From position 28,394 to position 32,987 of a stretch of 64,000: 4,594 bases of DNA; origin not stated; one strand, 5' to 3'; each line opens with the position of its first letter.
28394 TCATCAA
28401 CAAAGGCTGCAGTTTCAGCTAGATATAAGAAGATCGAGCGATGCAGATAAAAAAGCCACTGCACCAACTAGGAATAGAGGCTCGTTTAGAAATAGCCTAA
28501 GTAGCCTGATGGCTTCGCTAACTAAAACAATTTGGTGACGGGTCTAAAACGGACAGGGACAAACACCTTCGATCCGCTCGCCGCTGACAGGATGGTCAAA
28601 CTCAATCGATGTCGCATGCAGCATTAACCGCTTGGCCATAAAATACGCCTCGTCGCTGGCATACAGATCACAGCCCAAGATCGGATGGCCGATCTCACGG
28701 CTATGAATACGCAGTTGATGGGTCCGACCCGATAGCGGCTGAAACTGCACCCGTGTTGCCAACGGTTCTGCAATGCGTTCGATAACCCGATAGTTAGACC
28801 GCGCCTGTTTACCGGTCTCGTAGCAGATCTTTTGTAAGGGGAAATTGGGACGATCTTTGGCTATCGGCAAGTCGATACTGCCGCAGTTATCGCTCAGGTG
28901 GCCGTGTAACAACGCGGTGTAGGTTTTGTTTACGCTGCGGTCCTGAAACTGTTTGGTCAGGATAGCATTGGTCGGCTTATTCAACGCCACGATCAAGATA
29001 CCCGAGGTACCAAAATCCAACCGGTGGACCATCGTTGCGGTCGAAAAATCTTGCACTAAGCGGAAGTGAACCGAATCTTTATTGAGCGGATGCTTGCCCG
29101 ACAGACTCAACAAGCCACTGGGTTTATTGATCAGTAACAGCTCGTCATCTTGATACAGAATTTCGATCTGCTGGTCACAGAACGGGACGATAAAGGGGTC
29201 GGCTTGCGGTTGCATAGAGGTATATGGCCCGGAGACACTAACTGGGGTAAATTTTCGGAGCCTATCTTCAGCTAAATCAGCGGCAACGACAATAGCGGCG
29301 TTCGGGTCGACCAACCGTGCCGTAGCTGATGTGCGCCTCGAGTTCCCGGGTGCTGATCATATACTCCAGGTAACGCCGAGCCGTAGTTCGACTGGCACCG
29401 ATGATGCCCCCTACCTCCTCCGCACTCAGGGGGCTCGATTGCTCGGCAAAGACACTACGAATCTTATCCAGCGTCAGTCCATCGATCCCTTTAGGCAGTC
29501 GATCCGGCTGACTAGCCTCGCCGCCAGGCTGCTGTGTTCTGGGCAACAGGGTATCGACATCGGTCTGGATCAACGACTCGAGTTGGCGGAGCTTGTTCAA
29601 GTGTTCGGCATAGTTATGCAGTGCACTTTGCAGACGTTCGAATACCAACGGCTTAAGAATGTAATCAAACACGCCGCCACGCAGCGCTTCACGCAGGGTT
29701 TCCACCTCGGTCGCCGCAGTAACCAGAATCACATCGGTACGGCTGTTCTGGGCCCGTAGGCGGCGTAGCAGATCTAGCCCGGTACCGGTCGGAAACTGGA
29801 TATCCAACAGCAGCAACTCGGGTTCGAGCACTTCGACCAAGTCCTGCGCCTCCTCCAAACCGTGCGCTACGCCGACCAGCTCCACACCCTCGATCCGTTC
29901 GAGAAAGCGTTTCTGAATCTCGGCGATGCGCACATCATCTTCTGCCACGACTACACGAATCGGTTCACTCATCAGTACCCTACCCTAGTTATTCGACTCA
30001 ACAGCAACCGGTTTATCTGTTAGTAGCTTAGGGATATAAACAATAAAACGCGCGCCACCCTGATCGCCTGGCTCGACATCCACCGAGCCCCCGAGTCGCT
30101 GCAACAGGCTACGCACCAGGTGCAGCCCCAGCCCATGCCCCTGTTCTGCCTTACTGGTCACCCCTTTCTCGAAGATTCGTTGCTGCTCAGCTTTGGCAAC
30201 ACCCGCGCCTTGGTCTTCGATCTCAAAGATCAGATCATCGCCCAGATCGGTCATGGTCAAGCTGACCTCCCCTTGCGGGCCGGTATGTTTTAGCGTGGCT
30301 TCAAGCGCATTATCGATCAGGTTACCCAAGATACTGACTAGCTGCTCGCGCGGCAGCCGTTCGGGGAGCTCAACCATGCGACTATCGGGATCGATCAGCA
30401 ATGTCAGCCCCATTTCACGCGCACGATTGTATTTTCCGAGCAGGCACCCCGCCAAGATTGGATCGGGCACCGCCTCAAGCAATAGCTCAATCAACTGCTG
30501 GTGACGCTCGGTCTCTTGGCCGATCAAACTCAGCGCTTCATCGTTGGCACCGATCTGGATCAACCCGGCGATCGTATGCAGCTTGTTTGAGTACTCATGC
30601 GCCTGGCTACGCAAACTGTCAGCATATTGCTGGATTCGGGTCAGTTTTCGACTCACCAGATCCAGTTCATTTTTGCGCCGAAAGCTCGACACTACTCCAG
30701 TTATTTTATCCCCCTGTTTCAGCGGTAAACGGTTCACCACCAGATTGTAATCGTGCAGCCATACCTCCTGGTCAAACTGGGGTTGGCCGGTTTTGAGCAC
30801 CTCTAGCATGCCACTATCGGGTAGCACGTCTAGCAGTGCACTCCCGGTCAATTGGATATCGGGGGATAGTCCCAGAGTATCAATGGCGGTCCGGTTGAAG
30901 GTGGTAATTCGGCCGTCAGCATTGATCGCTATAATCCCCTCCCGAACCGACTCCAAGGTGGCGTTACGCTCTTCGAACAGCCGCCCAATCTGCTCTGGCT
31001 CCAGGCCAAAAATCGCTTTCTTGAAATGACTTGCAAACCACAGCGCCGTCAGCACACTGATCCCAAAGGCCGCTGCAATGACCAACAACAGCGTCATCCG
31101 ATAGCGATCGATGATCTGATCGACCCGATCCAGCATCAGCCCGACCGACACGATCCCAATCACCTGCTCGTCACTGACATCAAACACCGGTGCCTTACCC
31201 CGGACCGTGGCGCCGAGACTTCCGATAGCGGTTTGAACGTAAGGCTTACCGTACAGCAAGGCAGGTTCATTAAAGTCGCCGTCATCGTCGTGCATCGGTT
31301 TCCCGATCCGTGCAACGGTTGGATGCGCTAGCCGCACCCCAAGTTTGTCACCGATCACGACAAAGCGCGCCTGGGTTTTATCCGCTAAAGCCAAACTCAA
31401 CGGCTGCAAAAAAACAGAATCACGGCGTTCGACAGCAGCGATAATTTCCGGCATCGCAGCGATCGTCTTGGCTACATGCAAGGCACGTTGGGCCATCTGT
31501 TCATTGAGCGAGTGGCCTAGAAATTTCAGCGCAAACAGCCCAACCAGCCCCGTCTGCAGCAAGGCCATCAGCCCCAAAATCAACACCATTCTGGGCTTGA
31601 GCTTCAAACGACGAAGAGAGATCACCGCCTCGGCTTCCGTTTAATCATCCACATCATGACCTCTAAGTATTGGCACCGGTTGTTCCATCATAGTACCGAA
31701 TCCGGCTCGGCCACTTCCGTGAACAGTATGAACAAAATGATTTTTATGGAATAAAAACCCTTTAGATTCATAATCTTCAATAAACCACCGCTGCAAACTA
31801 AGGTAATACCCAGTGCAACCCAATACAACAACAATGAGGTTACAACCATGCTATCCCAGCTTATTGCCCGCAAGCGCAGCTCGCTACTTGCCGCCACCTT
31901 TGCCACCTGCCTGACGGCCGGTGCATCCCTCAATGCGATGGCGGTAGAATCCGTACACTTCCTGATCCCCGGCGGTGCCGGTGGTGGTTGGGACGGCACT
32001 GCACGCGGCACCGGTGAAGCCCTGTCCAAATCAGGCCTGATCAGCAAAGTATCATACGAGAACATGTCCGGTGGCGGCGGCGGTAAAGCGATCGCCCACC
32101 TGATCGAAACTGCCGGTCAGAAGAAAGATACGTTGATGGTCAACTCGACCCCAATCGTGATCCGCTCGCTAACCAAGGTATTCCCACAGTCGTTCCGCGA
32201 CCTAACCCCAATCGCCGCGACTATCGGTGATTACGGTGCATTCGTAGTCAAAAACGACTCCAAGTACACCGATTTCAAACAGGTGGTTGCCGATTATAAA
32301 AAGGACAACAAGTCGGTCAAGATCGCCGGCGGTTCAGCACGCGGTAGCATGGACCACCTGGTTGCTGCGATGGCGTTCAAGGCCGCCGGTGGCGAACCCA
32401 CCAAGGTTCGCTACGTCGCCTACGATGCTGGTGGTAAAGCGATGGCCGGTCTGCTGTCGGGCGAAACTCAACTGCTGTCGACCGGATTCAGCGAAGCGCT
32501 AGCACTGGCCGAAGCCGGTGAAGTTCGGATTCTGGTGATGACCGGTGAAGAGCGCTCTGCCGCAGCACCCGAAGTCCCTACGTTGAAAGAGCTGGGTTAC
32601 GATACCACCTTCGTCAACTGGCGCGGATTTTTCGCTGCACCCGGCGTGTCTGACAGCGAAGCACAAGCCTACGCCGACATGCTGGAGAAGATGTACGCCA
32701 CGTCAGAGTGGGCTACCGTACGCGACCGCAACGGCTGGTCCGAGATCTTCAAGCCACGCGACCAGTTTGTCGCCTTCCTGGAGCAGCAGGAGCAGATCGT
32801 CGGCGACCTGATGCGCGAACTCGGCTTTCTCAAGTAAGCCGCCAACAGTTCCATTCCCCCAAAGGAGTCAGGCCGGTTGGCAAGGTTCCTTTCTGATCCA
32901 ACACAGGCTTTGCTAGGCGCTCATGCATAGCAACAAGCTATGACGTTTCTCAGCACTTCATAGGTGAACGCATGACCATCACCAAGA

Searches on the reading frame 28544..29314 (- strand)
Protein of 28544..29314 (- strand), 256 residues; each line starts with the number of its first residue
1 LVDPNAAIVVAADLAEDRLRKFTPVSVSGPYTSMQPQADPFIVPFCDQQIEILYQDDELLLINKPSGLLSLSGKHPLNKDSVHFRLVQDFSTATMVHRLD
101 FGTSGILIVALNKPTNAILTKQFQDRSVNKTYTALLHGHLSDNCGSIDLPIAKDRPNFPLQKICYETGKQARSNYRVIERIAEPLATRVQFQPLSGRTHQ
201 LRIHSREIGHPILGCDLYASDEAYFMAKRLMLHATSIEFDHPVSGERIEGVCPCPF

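Call 30: search_protein_families(library=pfam, max_evalue=0.01, proteins=[window:28544-29314:-])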
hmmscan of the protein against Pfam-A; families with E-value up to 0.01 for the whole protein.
window:28544-29314:- (256 aa): 1 family
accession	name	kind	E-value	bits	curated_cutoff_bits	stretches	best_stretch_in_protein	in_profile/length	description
PF00849.27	PseudoU_synth_2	-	1.8e-26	93.7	26.8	1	59-205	2-150/152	RNA pseudouridylate synthase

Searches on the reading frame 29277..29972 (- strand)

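Call 30: search_protein_families(library=pfam, max_evalue=0.01, proteins=[window:29277-29972:-])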
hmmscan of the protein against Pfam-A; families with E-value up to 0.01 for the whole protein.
window:29277-29972:- (231 aa): 2 families
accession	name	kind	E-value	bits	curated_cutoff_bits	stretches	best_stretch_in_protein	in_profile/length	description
PF00072.30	Response_reg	-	7.5e-22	78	30.2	1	7-118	1-110/111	Response regulator receiver domain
PF20714.3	HTH_64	-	1.5e-12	48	27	1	166-227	1-62/65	DpiA-like helix-turn-helix domain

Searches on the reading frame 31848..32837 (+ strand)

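Call 62: search_protein_families(library=pfam, max_evalue=0.00001, proteins=[window:31848-32837:+])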
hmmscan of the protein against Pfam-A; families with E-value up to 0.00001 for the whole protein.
window:31848-32837:+ (329 aa): 1 family
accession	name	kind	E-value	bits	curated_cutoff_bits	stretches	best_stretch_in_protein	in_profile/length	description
PF03401.19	TctC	-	4.5e-20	72.8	27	1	64-326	13-273/274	Tripartite tricarboxylate transporter family receptor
